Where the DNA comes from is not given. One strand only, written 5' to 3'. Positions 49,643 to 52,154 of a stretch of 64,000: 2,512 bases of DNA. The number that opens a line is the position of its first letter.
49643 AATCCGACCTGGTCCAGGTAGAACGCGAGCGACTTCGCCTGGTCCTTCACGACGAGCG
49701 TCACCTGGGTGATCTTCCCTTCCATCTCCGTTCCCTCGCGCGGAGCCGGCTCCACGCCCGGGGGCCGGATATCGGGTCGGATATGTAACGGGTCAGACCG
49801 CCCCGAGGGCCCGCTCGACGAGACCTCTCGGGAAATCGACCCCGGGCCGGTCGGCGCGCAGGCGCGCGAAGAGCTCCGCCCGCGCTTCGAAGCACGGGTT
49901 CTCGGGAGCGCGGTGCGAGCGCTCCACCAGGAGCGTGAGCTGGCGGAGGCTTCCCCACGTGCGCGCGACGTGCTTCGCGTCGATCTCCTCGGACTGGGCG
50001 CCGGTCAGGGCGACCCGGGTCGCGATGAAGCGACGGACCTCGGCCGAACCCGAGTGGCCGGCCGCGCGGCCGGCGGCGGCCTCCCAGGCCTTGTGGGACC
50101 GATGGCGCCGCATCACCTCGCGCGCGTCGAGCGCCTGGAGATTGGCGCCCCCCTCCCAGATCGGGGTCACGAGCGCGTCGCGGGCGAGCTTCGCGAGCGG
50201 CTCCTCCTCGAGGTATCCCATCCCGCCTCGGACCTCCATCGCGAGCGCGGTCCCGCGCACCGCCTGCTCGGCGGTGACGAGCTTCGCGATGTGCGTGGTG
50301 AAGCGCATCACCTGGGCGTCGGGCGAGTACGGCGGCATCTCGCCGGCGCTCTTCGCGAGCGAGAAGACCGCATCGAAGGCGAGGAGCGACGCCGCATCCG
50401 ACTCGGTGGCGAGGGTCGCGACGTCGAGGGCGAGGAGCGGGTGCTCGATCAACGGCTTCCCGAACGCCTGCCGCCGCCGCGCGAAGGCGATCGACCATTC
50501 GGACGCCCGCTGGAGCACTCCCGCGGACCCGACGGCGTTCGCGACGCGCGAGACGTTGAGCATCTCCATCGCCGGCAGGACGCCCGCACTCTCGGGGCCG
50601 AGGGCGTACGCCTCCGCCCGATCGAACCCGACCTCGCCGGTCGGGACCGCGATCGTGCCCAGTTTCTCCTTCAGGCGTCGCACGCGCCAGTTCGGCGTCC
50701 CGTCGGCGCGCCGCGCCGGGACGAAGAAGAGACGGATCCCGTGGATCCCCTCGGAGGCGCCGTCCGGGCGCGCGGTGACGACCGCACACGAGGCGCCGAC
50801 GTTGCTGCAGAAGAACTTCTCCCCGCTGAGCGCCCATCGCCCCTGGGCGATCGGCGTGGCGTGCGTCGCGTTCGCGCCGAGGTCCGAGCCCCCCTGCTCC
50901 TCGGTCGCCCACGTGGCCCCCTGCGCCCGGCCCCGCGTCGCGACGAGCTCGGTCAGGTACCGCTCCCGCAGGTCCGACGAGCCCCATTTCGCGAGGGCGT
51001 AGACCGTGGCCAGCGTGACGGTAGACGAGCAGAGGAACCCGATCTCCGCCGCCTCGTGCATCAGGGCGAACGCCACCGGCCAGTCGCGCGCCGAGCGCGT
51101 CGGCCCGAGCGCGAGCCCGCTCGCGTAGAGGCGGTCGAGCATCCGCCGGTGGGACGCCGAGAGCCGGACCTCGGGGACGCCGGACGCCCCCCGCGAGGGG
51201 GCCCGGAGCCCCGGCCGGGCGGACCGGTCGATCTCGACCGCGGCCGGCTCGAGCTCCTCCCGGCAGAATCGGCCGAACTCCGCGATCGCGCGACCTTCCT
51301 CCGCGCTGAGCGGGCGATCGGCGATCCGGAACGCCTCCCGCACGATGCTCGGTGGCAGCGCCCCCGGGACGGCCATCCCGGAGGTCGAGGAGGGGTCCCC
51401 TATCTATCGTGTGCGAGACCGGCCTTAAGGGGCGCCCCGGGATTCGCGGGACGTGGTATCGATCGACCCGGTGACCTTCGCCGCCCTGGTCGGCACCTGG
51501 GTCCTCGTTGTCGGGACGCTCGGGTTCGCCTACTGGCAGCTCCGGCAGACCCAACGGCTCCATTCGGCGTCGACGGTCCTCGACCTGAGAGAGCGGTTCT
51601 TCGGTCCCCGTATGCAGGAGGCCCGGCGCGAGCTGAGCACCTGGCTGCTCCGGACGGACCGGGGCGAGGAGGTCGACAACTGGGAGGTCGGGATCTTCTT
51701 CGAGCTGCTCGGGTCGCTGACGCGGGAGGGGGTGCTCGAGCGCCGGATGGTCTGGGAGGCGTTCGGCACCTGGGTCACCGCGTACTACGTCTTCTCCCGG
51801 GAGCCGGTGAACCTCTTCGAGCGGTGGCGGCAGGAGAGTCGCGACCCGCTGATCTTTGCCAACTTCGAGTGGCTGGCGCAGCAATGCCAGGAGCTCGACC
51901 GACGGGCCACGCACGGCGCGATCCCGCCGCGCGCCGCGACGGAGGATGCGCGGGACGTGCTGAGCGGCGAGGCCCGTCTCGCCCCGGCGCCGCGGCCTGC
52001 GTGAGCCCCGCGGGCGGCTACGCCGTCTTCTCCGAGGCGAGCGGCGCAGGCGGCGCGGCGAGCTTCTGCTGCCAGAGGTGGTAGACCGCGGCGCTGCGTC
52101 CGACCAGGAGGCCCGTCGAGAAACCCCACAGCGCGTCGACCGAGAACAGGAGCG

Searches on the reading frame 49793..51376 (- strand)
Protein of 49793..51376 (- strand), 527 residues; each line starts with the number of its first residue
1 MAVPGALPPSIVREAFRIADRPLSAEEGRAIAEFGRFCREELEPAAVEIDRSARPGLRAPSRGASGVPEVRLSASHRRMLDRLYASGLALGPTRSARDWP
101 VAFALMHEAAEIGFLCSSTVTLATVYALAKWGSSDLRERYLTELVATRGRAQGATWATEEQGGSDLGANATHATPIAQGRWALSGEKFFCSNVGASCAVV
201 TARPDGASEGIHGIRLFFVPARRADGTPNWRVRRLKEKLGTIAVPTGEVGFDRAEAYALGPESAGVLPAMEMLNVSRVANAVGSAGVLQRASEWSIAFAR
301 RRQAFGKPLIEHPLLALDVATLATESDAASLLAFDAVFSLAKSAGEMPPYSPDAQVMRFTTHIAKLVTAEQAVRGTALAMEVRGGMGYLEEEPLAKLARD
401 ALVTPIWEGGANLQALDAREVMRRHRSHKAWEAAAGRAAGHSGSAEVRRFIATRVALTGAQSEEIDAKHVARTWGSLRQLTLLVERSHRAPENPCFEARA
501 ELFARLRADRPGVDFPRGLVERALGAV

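Call 28: search_protein_families(library=pfam, proteins=[window:49793-51376:-], max_evalue=0.00001)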
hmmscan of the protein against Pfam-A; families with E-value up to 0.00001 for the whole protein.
window:49793-51376:- (527 aa): 3 families
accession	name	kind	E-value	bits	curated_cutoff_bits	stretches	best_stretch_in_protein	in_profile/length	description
PF00441.29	Acyl-CoA_dh_1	-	1.4e-30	106.9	22.4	1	265-417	3-144/150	Acyl-CoA dehydrogenase, C-terminal domain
PF02770.24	Acyl-CoA_dh_M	-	7.5e-15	55.3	33.3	1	154-253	1-96/97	Acyl-CoA dehydrogenase, middle domain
PF08028.16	Acyl-CoA_dh_2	-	1.2e-09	39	22.7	1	282-405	8-127/134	Acyl-CoA dehydrogenase, C-terminal domain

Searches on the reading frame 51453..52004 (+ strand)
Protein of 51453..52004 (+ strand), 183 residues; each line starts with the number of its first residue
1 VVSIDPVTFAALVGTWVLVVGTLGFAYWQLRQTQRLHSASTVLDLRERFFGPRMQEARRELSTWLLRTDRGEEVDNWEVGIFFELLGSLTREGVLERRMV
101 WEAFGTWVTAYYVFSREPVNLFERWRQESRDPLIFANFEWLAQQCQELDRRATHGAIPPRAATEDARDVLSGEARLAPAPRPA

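Call 28: search_protein_families(library=pfam, proteins=[window:51453-52004:+], max_evalue=0.00001)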
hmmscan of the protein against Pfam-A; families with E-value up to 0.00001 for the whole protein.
window:51453-52004:+ (183 aa): 1 family
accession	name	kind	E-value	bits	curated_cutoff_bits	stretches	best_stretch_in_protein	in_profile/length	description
PF15956.11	DUF4760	-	7.8e-09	36.3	25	1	19-143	4-139/141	Domain of unknown function (DUF4760)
